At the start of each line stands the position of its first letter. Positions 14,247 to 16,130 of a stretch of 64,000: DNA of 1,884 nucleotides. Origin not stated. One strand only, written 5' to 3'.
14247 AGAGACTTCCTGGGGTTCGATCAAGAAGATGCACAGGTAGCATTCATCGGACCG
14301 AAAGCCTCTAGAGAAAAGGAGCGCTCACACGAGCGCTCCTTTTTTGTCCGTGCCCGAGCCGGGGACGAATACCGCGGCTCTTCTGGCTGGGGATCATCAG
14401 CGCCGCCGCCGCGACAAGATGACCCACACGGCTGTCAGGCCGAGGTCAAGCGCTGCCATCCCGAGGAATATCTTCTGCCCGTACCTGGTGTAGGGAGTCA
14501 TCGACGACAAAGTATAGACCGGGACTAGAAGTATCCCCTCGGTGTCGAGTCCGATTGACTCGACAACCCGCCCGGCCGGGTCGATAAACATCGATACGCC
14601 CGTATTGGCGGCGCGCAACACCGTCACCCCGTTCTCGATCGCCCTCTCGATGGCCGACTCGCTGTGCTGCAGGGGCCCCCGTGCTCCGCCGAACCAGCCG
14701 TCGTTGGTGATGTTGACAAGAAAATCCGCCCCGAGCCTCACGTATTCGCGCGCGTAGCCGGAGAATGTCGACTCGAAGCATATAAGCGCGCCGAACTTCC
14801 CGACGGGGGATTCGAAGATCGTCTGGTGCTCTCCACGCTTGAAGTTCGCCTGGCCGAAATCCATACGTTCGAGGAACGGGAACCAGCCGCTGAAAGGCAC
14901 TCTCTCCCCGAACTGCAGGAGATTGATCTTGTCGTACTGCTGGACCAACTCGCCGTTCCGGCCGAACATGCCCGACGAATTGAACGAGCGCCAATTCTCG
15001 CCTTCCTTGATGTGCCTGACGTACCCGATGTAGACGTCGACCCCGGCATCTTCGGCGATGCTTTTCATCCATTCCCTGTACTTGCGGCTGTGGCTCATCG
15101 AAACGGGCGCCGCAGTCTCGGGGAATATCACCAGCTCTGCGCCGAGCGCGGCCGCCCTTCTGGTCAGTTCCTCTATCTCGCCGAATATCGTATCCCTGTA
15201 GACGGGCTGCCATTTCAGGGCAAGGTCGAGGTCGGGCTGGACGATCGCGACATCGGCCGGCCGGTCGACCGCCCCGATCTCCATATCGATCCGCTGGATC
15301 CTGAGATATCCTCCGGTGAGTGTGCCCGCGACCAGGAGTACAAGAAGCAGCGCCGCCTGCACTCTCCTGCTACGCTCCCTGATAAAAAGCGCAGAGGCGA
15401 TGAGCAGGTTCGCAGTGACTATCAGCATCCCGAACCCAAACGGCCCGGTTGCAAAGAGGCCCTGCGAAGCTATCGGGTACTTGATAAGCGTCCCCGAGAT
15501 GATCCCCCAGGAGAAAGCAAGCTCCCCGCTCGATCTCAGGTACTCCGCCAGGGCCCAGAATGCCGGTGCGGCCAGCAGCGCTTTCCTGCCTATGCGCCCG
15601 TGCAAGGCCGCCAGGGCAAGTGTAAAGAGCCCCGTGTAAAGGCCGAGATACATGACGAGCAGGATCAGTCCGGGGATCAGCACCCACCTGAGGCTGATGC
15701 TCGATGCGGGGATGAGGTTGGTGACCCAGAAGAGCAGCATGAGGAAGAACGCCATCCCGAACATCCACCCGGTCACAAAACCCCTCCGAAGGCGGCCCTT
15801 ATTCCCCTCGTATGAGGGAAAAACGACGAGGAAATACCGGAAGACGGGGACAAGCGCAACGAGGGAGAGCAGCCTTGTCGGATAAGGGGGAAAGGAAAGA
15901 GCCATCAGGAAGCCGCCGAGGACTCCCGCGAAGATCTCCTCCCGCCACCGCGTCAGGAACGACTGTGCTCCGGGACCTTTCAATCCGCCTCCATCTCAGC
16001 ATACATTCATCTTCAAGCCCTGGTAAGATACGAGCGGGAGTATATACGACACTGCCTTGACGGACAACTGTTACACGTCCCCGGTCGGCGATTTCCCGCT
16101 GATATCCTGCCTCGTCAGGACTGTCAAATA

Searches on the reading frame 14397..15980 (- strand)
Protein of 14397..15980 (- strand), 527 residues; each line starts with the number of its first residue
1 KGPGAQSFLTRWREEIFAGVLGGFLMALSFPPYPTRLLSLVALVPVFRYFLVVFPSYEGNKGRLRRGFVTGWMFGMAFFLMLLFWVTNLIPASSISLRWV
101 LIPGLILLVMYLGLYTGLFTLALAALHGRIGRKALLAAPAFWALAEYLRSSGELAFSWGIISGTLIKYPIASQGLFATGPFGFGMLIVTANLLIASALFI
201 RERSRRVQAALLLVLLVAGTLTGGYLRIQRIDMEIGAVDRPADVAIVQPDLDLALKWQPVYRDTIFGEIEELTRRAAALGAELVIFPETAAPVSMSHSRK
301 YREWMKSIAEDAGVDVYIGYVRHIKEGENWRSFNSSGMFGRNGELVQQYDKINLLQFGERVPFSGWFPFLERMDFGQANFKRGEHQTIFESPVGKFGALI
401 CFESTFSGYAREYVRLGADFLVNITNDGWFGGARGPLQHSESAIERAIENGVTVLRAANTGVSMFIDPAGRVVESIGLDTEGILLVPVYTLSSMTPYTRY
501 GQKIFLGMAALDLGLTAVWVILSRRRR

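Call 16: search_protein_families(library=pfam, proteins=[window:14397-15980:-], max_evalue=0.001)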
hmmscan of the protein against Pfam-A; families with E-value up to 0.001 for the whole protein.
window:14397-15980:- (527 aa): 2 families
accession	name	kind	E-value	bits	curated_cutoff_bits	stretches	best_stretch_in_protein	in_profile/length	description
PF00795.27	CN_hydrolase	-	9.9e-34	117.3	23.2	1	244-487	2-245/256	Carbon-nitrogen hydrolase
PF20154.4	LNT_N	-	2.7e-21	76.8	27.1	1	23-193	2-159/159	Apolipoprotein N-acyltransferase N-terminal domain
